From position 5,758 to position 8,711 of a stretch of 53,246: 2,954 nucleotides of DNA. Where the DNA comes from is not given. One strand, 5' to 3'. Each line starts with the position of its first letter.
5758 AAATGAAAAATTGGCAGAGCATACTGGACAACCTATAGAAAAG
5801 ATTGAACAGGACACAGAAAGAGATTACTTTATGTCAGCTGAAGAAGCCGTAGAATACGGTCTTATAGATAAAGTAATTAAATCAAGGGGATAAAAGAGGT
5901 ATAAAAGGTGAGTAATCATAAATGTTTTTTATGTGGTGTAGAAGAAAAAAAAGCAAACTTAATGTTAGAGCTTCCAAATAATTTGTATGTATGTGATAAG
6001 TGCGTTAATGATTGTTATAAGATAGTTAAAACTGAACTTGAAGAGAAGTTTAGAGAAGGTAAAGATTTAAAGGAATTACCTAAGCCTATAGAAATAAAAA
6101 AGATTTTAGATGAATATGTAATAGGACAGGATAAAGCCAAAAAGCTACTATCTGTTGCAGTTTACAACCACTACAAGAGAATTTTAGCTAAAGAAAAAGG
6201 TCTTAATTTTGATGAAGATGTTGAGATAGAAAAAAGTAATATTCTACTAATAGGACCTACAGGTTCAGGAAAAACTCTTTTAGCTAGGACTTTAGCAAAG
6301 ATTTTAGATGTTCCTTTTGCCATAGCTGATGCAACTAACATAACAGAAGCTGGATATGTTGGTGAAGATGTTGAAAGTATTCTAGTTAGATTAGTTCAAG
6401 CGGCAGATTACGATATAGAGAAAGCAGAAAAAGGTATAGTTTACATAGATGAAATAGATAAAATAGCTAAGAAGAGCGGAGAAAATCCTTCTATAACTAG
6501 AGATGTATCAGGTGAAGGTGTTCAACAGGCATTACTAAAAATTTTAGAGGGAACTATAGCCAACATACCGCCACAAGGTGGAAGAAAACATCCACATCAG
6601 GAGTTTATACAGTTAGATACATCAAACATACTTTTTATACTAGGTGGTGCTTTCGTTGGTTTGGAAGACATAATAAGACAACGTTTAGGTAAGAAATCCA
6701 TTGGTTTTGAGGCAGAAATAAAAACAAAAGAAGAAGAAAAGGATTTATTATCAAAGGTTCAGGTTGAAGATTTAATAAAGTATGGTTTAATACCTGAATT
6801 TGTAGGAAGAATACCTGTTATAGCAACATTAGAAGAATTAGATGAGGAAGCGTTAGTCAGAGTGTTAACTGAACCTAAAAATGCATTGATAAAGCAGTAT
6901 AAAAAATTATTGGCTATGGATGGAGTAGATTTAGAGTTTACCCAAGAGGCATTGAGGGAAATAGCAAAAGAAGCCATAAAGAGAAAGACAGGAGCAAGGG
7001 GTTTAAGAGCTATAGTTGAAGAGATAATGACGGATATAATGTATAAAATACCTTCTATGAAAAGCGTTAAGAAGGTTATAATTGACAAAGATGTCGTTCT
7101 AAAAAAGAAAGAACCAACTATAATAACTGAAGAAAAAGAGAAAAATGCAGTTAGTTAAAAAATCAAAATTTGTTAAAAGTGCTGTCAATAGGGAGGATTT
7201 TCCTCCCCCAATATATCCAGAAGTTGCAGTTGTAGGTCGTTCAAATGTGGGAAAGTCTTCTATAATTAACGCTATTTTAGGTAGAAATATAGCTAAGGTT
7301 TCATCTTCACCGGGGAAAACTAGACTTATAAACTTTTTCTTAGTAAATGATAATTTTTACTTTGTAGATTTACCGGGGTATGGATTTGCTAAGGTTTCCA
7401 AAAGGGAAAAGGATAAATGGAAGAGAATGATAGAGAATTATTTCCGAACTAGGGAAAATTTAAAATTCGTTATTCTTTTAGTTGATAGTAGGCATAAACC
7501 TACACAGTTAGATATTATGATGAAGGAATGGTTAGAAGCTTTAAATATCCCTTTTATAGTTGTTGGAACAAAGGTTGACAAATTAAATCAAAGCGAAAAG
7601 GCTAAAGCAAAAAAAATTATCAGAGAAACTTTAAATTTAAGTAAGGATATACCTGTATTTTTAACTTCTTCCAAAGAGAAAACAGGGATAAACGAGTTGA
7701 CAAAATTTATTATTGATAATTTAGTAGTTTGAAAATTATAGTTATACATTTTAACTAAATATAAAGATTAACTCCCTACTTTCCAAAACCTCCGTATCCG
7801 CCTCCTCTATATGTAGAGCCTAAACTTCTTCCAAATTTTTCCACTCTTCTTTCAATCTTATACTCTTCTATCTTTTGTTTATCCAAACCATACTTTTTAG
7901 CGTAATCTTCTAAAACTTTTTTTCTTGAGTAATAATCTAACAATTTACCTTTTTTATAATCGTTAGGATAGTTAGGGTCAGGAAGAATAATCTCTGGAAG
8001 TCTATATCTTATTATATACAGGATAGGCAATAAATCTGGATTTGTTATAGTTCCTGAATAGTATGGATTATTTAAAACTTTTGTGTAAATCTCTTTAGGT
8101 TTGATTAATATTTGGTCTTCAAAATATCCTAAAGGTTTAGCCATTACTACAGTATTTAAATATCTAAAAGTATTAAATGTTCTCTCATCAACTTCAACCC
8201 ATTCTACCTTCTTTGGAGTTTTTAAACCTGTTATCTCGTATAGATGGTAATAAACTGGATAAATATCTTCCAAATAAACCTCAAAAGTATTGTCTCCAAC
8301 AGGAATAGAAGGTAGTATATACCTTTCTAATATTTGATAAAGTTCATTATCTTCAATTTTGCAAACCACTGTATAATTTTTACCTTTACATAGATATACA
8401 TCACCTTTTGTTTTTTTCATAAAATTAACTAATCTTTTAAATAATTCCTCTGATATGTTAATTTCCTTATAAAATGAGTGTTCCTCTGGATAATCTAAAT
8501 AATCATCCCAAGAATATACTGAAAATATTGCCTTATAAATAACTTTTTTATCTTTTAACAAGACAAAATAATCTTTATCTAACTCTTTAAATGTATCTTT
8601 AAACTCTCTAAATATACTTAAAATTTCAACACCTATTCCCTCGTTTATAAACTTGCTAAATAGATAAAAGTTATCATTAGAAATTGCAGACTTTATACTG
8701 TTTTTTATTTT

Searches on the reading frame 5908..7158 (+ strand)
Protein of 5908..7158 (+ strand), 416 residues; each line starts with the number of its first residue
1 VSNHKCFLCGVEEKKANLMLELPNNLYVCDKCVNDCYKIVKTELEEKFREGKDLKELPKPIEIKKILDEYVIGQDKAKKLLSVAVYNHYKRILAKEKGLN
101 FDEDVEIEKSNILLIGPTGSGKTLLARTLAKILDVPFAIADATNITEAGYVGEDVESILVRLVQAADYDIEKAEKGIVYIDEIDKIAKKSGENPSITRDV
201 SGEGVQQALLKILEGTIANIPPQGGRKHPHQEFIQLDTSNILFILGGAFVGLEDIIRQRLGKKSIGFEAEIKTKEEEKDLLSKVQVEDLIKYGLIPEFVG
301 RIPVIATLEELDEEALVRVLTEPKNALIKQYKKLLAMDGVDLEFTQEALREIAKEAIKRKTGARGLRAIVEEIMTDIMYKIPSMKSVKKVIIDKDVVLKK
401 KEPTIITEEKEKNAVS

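Call 49: list_cluster_members(proteins=[window:5908-7158:+, window:5288-5893:+, window:4038-5063:-, window:1491-3824:-])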
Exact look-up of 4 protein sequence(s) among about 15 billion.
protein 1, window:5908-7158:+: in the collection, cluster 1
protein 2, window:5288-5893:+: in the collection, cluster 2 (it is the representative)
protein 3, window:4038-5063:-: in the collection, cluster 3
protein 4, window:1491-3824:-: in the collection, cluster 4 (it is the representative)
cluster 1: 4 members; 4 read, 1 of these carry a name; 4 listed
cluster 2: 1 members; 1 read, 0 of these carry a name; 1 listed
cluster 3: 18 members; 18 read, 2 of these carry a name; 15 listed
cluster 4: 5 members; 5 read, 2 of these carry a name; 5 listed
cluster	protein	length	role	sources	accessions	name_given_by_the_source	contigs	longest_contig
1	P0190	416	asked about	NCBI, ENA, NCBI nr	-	-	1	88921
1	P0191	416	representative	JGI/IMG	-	-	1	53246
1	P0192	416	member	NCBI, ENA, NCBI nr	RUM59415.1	MAG: ATP-dependent Clp protease ATP-binding subunit ClpX [Persephonella sp.]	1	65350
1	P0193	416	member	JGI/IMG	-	-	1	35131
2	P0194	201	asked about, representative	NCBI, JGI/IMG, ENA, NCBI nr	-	-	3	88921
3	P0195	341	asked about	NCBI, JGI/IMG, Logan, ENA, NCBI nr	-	-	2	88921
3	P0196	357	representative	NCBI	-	-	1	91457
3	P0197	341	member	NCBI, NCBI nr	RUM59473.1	MAG: AmmeMemoRadiSam system radical SAM enzyme [Persephonella sp.]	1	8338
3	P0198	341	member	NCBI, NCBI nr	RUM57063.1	MAG: AmmeMemoRadiSam system radical SAM enzyme [Persephonella sp.]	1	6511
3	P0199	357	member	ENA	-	-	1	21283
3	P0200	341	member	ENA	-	-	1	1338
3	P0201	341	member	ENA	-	-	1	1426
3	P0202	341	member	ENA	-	-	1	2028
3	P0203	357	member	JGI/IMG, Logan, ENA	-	-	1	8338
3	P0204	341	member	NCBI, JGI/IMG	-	-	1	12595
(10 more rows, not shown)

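Call 75: find_encoding_contigs(protein=P0196, flank=8000, max_places=4)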
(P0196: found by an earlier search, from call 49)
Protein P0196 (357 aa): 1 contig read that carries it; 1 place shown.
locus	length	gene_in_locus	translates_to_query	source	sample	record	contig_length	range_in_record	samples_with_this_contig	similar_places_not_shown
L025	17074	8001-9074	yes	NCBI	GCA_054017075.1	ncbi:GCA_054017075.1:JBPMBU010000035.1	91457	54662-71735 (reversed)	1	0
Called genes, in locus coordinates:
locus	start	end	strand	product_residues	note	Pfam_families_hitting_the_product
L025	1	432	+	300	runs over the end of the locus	PF00691:OmpA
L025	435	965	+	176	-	PF09988:DUF2227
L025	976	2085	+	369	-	PF02163:Peptidase_M50, PF00571:CBS (faint)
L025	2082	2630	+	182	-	PF10469:AKAP7_NLS, PF02834:LigT_PEase, PF13563:2_5_RNA_ligase2, PF02834:LigT_PEase (weak)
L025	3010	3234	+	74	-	PF03683:UPF0175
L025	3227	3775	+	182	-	PF00075:RNase_H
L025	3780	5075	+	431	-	PF00675:Peptidase_M16, PF05193:Peptidase_M16_C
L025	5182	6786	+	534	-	PF14849:YidC_periplas, PF02096:60KD_IMP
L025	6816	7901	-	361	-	PF00070:Pyr_redox (faint), PF01266:DAO, PF13450:NAD_binding_8 (weak), PF13738:Pyr_redox_3 (faint)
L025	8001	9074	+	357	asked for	PF04055:Radical_SAM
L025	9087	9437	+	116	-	PF01909:NTP_transf_2 (weak), PF18765:Polbeta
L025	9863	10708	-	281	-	PF05681:Fumerase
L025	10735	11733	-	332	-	PF00056:Ldh_1_N, PF02866:Ldh_1_C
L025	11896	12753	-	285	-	PF03755:YicC-like_N, PF08340:YicC-like_C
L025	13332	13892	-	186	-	PF00702:Hydrolase (weak), PF08645:PNK3P, PF13419:HAD_2 (weak), PF13242:Hydrolase_like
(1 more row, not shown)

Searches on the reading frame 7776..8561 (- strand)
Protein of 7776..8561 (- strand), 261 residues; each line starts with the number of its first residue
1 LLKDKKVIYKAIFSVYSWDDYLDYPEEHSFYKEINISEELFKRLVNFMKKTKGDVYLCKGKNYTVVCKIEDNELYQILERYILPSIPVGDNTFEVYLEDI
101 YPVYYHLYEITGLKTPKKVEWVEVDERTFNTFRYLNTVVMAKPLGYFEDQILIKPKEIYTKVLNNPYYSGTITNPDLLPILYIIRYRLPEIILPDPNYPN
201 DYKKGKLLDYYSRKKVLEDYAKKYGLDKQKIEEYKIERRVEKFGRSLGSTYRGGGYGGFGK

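Call 3: search_protein_families(library=pfam, proteins=[window:7776-8561:-], max_evalue=1)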
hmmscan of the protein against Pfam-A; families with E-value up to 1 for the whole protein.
window:7776-8561:- (261 aa): 5 families
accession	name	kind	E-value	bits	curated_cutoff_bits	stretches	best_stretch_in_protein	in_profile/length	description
PF20306.3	Sp-DndD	-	0.014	16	27.2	0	215-238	4-28/51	Small protein found in certain Dnd DNA modification systems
PF18928.5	DUF5677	-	0.048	14.2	27.1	0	206-247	60-105/166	Family of unknown function (DUF5677)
PF17839.6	CNP_C_terminal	-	0.14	13.3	27.8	1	30-84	39-91/108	C-terminal domain of cyclic nucleotide phosphodiesterase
PF21567.2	Gp22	-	0.14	12.8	27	1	86-122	38-73/117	Gp22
PF12923.12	RRP7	-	0.28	11.7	23.3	1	212-242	89-119/120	Ribosomal RNA-processing protein 7 (RRP7) C-terminal domain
